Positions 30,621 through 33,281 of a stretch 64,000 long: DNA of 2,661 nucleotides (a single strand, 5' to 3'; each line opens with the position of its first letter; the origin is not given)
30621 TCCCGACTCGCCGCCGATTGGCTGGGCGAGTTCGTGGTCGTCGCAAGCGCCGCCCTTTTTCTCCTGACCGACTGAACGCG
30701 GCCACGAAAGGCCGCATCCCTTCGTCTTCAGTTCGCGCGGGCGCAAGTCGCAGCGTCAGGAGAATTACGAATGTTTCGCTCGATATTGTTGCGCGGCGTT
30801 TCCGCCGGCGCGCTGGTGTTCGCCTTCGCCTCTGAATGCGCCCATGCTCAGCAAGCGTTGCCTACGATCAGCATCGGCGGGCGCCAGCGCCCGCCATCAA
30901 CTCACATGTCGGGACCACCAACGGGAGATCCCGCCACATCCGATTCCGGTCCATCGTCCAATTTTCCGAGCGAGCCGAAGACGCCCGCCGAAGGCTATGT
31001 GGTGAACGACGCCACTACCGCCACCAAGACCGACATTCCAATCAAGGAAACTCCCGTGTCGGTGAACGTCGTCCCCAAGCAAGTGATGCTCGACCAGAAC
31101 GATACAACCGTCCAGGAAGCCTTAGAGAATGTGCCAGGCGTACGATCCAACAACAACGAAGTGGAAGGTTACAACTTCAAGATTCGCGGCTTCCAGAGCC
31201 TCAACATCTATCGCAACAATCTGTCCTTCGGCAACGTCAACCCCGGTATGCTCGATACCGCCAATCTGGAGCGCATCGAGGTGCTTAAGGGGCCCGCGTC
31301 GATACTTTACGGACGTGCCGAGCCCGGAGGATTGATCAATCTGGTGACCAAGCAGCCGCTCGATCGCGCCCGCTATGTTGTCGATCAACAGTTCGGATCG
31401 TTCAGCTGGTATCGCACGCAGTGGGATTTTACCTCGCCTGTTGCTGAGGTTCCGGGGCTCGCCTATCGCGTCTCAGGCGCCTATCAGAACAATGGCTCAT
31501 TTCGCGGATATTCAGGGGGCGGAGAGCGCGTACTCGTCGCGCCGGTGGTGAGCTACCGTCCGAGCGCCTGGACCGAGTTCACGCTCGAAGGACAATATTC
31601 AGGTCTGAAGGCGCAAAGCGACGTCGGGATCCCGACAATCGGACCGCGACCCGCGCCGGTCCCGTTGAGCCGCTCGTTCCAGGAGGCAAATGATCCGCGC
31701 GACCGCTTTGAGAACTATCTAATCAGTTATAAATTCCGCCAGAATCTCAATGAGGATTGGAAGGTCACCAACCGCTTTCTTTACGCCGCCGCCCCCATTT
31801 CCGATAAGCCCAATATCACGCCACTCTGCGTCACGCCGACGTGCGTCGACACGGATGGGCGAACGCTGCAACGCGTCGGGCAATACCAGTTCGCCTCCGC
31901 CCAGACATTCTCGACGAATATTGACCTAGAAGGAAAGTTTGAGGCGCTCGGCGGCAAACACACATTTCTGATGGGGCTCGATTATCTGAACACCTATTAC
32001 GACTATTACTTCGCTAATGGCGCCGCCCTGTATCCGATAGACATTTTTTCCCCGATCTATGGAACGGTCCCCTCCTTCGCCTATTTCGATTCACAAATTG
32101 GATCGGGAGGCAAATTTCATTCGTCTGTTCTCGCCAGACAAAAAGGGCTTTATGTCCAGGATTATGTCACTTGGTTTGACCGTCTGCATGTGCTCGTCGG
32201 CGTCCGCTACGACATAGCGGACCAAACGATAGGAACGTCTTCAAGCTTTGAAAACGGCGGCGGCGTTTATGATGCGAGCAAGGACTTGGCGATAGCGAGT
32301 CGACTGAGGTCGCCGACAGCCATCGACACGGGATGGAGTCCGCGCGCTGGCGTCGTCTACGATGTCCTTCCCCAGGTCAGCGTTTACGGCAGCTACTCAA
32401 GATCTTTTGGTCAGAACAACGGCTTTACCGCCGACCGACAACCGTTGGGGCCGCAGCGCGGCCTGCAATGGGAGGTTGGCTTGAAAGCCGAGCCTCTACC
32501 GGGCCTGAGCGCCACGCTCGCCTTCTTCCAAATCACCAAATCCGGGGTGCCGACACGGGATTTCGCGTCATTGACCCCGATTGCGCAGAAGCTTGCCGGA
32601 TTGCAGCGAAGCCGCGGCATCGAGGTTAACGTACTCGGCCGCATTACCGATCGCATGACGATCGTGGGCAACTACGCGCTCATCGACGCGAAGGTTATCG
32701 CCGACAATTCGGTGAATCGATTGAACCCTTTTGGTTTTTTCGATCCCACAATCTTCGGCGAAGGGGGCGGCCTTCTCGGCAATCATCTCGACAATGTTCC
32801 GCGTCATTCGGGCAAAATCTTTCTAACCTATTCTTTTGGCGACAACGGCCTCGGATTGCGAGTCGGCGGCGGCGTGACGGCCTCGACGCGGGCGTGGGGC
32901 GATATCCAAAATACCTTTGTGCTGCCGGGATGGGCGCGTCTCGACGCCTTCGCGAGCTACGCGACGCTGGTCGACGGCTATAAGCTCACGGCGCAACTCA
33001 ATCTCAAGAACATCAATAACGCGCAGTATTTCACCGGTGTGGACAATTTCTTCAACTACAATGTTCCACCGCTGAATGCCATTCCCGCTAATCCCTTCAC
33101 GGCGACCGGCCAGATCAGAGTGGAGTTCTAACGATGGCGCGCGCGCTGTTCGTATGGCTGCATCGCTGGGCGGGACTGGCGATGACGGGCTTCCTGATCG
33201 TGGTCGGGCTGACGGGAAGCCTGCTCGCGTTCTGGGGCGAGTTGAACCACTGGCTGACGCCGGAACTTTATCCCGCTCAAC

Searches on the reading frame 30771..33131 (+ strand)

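Call 79: search_protein_families(library=ncbifam, proteins=[window:30771-33131:+], max_evalue=0.00001)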
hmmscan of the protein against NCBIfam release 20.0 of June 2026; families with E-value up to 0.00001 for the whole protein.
window:30771-33131:+ (786 aa): 23 families
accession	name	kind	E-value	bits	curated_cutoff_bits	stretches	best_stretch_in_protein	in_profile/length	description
TIGR01783.1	TonB-siderophor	subfamily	1.4e-79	268.4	223.5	2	93-648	1-536/649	TonB-dependent siderophore receptor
NF007465.0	PRK10044.1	equivalog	1.2e-70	238.6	803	1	71-732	56-678/726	ferrichrome porin FhuA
NF010651.0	PRK14050.1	equivalog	6.4e-63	213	884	1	69-757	54-708/730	TonB-dependent siderophore receptor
NF010650.0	PRK14049.1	equivalog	1.4e-53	182.2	904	1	73-731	61-680/729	ferrioxamine B receptor precursor protein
NF047944.1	FoxamRcptFoxA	equivalog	5.3e-47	160.5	1300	1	81-757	41-675/697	ferrioxamine B receptor FoxA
NF007447.0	PRK10003.1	equivalog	1.9e-41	142.2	666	1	71-632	56-605/727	ferric-rhodotorulic acid/ferric-coprogen receptor FhuE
NF049960.1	siderphRecptFauA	equivalog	1.4e-32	113.1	900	1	73-657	56-626/727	TonB-dependent alcaligin siderophore receptor FauA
NF007349.0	PRK09840.1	equivalog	3.5e-30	104.7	686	1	79-649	56-648/760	catecholate siderophore receptor Fiu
TIGR01785.1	TonB-hemin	subfamily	3.5e-25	88.6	316.85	2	83-198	7-133/677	TonB-dependent heme/hemoglobin receptor family protein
TIGR01786.1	TonB-hemlactrns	subfamily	1.3e-14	53.6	323.75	2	84-198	10-138/719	TonB-dependent hemoglobin/transferrin/lactoferrin family receptor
NF041535.1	TonB_rec_PqqU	equivalog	1.1e-10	40.6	1200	1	86-249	8-188/676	TonB-dependent receptor PqqU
NF007478.2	PRK10064.1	equivalog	1.4e-09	36.8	745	1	82-195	35-159/663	catecholate siderophore receptor CirA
NF050067.1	TonBEntbctnRecCfrA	equivalog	6.2e-09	34.7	1200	1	90-199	39-163/698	TonB-dependent ferric enterobactin receptor CfrA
TIGR01779.1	TonB-B12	equivalog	2.8e-08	32.8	599.7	1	82-213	33-173/614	TonB-dependent vitamin B12 receptor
NF010010.0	PRK13483.1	equivalog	3.4e-08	31.9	927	1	82-195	38-164/660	ligand-gated channel protein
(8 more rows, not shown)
